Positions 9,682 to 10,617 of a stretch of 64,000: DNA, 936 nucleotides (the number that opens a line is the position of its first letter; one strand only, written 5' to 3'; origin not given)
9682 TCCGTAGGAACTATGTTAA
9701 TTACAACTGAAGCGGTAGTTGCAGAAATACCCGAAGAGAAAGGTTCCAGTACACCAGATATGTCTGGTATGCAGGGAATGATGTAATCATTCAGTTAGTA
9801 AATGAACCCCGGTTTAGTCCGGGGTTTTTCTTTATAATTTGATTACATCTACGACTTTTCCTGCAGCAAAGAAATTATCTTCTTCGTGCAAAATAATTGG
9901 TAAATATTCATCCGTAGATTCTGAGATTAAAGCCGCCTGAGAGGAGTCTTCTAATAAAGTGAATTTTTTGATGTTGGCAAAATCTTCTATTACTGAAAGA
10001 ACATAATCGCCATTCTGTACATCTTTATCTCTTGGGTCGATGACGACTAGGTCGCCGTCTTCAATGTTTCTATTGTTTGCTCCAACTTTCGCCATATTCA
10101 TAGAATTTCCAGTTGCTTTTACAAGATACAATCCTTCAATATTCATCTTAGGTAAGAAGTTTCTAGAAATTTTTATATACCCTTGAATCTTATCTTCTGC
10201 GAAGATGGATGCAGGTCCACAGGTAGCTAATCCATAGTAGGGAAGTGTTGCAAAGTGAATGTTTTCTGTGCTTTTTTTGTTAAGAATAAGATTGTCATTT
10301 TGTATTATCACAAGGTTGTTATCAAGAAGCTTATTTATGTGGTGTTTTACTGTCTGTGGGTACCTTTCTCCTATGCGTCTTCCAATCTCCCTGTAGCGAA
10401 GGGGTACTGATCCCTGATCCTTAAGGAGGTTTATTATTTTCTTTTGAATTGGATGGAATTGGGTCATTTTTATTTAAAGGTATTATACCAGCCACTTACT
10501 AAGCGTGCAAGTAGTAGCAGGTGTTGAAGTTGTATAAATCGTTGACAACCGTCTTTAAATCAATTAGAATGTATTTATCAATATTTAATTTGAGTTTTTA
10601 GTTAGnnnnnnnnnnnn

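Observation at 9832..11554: lexA-adjacent cluster: small basic ORF, GIY-YIG-like protein and SprT-like HExxH protease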

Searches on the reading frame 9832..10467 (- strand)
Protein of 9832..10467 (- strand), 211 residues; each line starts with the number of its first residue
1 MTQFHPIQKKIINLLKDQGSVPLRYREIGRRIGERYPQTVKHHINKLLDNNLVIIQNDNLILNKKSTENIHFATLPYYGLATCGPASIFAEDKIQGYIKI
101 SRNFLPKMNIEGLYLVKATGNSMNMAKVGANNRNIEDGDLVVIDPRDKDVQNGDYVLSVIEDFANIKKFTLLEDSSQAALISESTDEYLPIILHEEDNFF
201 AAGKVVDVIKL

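Call 3: search_protein_families(library=pfam, proteins=[window:9832-10467:-], max_evalue=1)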
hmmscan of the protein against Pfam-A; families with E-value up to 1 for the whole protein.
window:9832-10467:- (211 aa): 5 families
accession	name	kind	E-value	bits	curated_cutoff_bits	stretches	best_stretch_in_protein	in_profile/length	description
PF00717.28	Peptidase_S24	-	8.3e-14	51.7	23.3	1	76-206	1-116/116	Peptidase S24-like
PF13412.12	HTH_24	-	0.033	14.2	21.9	1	6-53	3-47/48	Winged helix-turn-helix DNA-binding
PF01726.22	LexA_DNA_bind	-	0.055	13.7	23.7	1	4-47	4-50/65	LexA DNA binding domain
PF12840.13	HTH_20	-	0.1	13.1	27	1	28-53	24-48/51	Helix-turn-helix domain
PF25274.1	MJ0548_C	-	0.25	12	27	0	124-157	57-90/97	Connectase MJ0548-like, C-terminal domain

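Call 4: search_protein_families(library=ncbifam, proteins=[window:9832-10467:-], max_evalue=1)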
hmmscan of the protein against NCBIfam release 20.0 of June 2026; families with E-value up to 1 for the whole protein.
window:9832-10467:- (211 aa): 2 families
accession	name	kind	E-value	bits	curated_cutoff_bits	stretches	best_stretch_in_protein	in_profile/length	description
TIGR00498.1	lexA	equivalog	9.6e-17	61.2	110.95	1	6-210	6-200/203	transcriptional repressor LexA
NF007621.2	PRK10276.1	subfamily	7.4e-09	35.7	110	1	90-210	8-115/115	translesion error-prone DNA polymerase V autoproteolytic subunit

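Call 33: find_homologous_proteins(query=window:9832-10467:-)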
Query window:9832-10467:- (211 aa): 89 proteins with E <= 0.001 among 224 candidates.
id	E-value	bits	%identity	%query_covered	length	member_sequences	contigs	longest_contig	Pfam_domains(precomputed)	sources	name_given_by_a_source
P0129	3.9e-134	463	100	100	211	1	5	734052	PF00717.29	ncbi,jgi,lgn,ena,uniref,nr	ncbi:hypothetical protein CVU76_00470 [Candidatus Dojkabacteria bacterium HGW-Dojkabacteria-1]|unire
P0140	8.3e-109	380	79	100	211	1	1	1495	PF00717.29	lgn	-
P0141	5.9e-79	282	60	97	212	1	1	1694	PF00717.29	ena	-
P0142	7.4e-78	279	61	97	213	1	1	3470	PF00717.29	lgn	-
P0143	1.3e-77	278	60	97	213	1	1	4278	PF00717.29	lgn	-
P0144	2.9e-77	277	59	97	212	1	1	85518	PF00717.29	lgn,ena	-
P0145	4.2e-76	273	61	98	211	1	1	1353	PF00717.29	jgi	-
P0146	4.2e-76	273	60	97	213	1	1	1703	PF00717.29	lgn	-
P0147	1.1e-75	272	60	97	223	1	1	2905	PF00717.29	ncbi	-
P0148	1.5e-75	271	57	97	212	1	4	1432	PF00717.29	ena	-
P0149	4.2e-75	270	57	100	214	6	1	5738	PF00717.29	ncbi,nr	ncbi:hypothetical protein KKB58_00525 [Patescibacteria group bacterium]|nr:hypothetical protein [Pat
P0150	1.6e-74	268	59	97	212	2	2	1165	PF00717.29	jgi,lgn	-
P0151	1.9e-74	268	59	97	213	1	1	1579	PF00717.29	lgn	-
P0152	3.2e-74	267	58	100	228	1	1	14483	PF00717.29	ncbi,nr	ncbi:hypothetical protein HYW82_03560 [Candidatus Peregrinibacteria bacterium]|nr:hypothetical prote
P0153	4.5e-74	267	63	93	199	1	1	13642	PF00717.29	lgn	-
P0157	1.4e-73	265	57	97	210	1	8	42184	PF00717.29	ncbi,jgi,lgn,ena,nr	ncbi:MAG: hypothetical protein UT55_C0051G0006 [Candidatus Peregrinibacteria bacterium GW2011_GWE2_3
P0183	6.7e-43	165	42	98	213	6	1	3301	PF00717.29,PF01726.23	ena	-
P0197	2.6e-39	153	42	98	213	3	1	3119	PF00717.29,PF01726.23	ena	-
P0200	6.5e-37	145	42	90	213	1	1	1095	PF00717.29,PF01726.23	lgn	-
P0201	3.6e-36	143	42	98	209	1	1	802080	PF00717.29,PF01726.23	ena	-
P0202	3.6e-36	143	41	96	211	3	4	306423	PF00717.29,PF01726.23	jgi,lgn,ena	jgi:SOS-response transcriptional repressor LexA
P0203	2.0e-35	140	41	96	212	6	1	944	PF00717.29,PF01726.23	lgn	-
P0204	4.7e-35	139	40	96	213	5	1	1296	PF00717.29,PF01726.23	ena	-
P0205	1.1e-34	138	41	90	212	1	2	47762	PF00717.29,PF01726.23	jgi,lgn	-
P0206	3.2e-34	136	41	97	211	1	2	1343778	PF00717.29,PF01726.23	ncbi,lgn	-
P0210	3.1e-33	133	38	96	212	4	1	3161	PF00717.29,PF01726.23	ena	-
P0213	1.5e-32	131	42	98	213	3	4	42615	PF00717.29,PF01726.23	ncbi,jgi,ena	jgi:repressor LexA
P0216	1.0e-31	128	42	90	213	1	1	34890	PF00717.29,PF01726.23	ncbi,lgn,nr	ncbi:MAG: winged helix-turn-helix transcriptional regulator [Candidatus Pacebacteria bacterium]|nr:w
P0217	1.6e-31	128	38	97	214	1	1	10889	PF00717.29,PF01726.23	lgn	-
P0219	6.9e-30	122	38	90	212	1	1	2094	PF00717.29,PF01726.23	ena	-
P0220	1.3e-29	121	39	96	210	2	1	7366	PF00717.29,PF01726.23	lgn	-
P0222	3.1e-29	120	39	96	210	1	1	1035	PF00717.29,PF01726.23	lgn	-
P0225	1.8e-28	118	36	98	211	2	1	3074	PF00717.29,PF01726.23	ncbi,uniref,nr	ncbi:hypothetical protein KC622_02015 [Candidatus Dojkabacteria bacterium]|uniref:Peptidase S24/S26A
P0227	3.8e-24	104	38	87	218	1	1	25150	PF00717.29,PF01726.23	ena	-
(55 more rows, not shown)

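Call 34: find_encoding_contigs(protein=P0140, flank=5000, max_places=2)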
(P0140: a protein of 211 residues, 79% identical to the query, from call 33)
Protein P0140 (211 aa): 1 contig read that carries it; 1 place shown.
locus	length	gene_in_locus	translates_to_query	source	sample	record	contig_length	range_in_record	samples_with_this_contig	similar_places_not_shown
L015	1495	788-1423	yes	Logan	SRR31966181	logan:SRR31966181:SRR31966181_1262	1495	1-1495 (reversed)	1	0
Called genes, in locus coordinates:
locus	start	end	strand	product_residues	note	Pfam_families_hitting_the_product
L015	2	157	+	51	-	?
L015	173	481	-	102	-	-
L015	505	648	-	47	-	-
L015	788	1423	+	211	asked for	PF00717:Peptidase_S24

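Call 35: find_encoding_contigs(protein=P0144, flank=5000, max_places=2)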
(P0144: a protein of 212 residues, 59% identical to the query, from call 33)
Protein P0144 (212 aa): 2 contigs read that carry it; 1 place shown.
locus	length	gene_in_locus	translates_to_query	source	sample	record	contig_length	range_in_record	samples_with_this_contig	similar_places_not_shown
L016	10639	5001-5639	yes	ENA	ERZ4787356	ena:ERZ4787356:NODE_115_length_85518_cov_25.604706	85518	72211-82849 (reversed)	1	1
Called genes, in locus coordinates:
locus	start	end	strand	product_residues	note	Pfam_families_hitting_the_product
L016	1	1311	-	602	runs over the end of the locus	PF01807:Zn_ribbon_DnaG, PF08275:DNAG_N, PF01751:Toprim, PF13155:Toprim_2, PF13362:Toprim_3 (weak), PF13662:Toprim_4, PF10410:DnaB_bind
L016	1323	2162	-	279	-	PF02899:Phage_int_SAM_1 (weak), PF13495:Phage_int_SAM_4, PF00589:Phage_integrase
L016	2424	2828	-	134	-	-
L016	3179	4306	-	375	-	PF18144:SMODS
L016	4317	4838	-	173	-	-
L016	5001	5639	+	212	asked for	PF00717:Peptidase_S24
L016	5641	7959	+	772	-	PF02384:N6_Mtase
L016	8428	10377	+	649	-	PF12564:TypeIII_RM_meth, PF01555:N6_N4_Mtase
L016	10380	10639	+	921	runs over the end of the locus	PF04851:ResIII, PF27159:HI_1054_N, PF27365:HI_1054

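Call 36: find_encoding_contigs(protein=P0157, flank=5000, max_places=3)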
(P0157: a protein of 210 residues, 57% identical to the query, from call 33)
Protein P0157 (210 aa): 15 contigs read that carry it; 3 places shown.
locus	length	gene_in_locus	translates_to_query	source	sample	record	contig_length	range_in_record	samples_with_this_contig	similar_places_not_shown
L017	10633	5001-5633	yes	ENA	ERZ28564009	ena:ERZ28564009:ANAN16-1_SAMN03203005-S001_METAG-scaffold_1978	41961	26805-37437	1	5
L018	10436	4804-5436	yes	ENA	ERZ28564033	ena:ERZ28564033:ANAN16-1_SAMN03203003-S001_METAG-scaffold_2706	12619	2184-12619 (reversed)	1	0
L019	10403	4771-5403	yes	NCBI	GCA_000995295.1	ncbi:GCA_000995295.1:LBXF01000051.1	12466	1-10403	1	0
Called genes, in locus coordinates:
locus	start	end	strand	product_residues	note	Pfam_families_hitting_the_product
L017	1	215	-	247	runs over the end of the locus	PF01261:AP_endonuc_2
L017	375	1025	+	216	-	-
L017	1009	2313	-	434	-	PF02403:Seryl_tRNA_N, PF00587:tRNA-synt_2b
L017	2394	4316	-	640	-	PF00012:HSP70, PF06723:MreB_Mbl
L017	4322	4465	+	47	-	-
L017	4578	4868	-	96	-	-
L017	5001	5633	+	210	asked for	PF00717:Peptidase_S24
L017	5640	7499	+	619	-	PF02384:N6_Mtase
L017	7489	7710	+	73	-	-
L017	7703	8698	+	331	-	PF01420:Methylase_S (weak)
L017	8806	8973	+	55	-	-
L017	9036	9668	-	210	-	PF01025:GrpE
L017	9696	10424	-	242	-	PF01628:HrcA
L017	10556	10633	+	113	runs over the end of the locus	-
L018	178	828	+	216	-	-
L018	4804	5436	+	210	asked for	PF00717:Peptidase_S24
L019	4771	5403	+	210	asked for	PF00717:Peptidase_S24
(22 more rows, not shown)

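Call 75: search_protein_families(library=pfam, proteins=[L097:4695-5687:+, L097:5644-6453:+, L097:6456-6866:+, L020:1354-3189:+, L022:3324-3674:-, L022:4679-6415:+, L023:2853-4736:+, L021:2467-3432:-], max_evalue=0.1)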
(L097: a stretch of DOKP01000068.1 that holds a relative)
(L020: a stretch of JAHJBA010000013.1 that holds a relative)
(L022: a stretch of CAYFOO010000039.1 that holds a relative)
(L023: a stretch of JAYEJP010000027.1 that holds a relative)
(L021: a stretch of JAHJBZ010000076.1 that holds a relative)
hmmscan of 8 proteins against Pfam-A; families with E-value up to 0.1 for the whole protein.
L097:4695-5687:+ (330 aa): 1 family
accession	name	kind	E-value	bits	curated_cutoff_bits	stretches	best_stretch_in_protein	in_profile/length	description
PF00145.23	DNA_methylase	-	4.3e-70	237.1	22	1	10-325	1-323/324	C-5 cytosine-specific DNA methylase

L097:5644-6453:+ (269 aa): 1 family
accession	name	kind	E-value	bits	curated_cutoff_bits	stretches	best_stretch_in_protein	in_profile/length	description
PF11463.14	R-HINP1I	-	2.8e-84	282.2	25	1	60-267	1-208/208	R.HinP1I restriction endonuclease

L097:6456-6866:+ (136 aa): 3 families
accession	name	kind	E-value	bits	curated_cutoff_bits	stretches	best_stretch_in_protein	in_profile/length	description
PF03852.21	Vsr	-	6.1e-31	106.5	27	1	3-71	2-70/74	DNA mismatch endonuclease Vsr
PF18741.7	MTES_1575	-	0.003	18.1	38.2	1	90-120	53-84/96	REase_MTES_1575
PF01189.24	Methyltr_RsmB-F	-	0.076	13.1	27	1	87-129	37-81/199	16S rRNA methyltransferase RsmB/F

L020:1354-3189:+ (611 aa): 2 families
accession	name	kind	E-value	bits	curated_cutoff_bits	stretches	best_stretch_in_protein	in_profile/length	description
PF02384.22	N6_Mtase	-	2.1e-28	100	20.4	1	281-567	4-297/311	N-6 DNA Methylase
PF05175.20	MTS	-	0.04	14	23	1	372-447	66-139/170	Methyltransferase small domain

L022:3324-3674:- (116 aa): 0 families

L022:4679-6415:+ (578 aa): 0 families

L023:2853-4736:+ (627 aa): 3 families
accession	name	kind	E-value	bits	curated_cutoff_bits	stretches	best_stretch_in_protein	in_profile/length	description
PF01555.25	N6_N4_Mtase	-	9.5e-35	121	26.7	1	90-452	1-205/221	DNA methylase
PF03602.21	Cons_hypoth95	-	0.00063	19.9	24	1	53-103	83-127/182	Conserved hypothetical protein 95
PF02086.21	MethyltransfD12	-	0.00089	19.5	22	1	86-151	172-238/253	D12 class N6 adenine-specific DNA methyltransferase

L021:2467-3432:- (321 aa): 4 families
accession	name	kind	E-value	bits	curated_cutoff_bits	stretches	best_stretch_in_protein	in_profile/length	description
PF00656.27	Peptidase_C14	-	8.2e-19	68.6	21.4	1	2-178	2-196/233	Caspase domain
PF01650.23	Peptidase_C13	-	3.1e-05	24.1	22.8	1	62-155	103-186/258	Peptidase C13 family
PF14538.11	Raptor_N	-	0.01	16.1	27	1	63-127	84-146/151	Raptor N-terminal CASPase like domain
PF12770.12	CHAT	-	0.014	15.3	24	1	5-126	82-201/289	CHAT domain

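Call 76: search_protein_families(library=padloc, proteins=[window:9832-10467:-], max_evalue=0.1)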
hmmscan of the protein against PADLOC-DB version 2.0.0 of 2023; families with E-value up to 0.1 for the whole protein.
window:9832-10467:- (211 aa): 2 families
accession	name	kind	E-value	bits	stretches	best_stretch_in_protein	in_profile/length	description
PDLC01866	CARF3--CARF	-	0.00076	17.5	1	6-58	139-188/207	-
PDLC01853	CARF3--CARF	-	0.02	12.6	1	7-59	139-190/209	-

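Call 77: search_protein_families(library=phrogs, proteins=[window:9832-10467:-], max_evalue=0.1)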
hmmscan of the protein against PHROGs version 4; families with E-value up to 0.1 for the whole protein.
window:9832-10467:- (211 aa): 3 families
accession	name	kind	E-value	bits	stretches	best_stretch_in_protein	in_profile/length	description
phrog_4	-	transcription regulation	2.5e-16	60.7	1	66-210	205-337/400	transcriptional repressor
phrog_811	-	DNA, RNA and nucleotide metabolism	5.3e-07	30.3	1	75-210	12-133/140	UmuD-like protein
phrog_6201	-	transcription regulation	0.00019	22.3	1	102-206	15-112/121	CI-like repressor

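Call 111: search_protein_families(library=pfam, alignment_id=A8, max_evalue=0.001)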
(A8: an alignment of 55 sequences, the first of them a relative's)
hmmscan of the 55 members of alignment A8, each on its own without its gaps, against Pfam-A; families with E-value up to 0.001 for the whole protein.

A. member 1, L016:5641-7956:+ (772 aa): 1 family
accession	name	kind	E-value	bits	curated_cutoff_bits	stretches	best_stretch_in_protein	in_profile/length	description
PF02384.22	N6_Mtase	-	1.9e-22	80.4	20.4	1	283-527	4-256/311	N-6 DNA Methylase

B. families by the number of members that match (of 55 scanned): 42 families (the first 25 are shown)
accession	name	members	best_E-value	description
PF02384.22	N6_Mtase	6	3.4e-29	N-6 DNA Methylase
PF02452.23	PemK_toxin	5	5.4e-22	PemK-like, MazF-like toxin of type II toxin-antitoxin system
PF01555.25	N6_N4_Mtase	4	1.5e-52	DNA methylase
PF13365.12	Trypsin_2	4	1.7e-17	Trypsin-like peptidase domain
PF00089.32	Trypsin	3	3.6e-10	Trypsin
PF10459.15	Peptidase_S46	3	1.9e-05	Peptidase S46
PF00145.23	DNA_methylase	2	2.1e-74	C-5 cytosine-specific DNA methylase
PF04187.18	Cofac_haem_bdg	2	1.3e-56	Haem-binding uptake, Tiki superfamily, ChaN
PF01420.25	Methylase_S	2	5.7e-19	Type I restriction modification DNA specificity domain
PF18144.7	SMODS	2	1.6e-14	Second Messenger Oligonucleotide or Dinucleotide Synthetase domain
PF01381.28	HTH_3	2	1e-12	Helix-turn-helix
PF13443.12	HTH_26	2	2.2e-07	Cro/C1-type HTH DNA-binding domain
PF12844.13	HTH_19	2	2.6e-07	Helix-turn-helix domain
PF01170.24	UPF0020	2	2.5e-05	RMKL-like, methyltransferase domain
PF13310.11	Virulence_RhuM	1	2.4e-72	Virulence protein RhuM family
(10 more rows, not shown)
